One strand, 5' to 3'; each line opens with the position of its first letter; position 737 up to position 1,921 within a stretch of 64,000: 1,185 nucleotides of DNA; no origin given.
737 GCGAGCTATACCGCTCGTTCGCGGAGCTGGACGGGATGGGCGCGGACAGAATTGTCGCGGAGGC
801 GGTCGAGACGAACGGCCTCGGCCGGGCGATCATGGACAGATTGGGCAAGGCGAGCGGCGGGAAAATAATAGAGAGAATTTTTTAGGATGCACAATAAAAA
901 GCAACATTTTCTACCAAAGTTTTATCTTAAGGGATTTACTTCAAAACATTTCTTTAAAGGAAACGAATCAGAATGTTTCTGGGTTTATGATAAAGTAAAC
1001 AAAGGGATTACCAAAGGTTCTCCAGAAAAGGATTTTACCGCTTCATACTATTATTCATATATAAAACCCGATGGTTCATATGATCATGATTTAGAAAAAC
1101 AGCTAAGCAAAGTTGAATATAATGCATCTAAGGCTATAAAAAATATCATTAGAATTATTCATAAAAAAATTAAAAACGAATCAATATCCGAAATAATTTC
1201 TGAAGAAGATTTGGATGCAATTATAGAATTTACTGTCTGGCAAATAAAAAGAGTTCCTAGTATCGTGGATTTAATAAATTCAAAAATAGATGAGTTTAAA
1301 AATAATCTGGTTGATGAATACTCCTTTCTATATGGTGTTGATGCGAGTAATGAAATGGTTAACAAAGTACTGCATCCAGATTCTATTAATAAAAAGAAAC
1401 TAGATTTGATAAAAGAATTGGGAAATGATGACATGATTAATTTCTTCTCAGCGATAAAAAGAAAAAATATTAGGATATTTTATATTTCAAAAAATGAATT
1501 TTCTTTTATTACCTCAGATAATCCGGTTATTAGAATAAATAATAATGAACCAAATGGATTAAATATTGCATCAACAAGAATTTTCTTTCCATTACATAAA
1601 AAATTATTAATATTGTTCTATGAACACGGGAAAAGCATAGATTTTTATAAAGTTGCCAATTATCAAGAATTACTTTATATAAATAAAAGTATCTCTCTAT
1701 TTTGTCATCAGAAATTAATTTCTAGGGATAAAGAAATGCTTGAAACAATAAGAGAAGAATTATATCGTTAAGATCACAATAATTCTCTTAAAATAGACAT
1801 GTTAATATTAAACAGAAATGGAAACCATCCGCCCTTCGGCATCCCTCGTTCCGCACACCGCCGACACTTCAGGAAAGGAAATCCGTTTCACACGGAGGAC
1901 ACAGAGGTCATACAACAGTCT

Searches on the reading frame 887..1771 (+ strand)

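Call 101: search_protein_families(library=pfam, proteins=[window:887-1771:+], max_evalue=0.001)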
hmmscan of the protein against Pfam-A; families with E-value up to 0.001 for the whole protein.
window:887-1771:+ (294 aa): 1 family
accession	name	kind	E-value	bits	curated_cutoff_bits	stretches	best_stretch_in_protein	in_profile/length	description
PF14022.11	DUF4238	-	1e-33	117.4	27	1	5-282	1-280/281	Protein of unknown function (DUF4238)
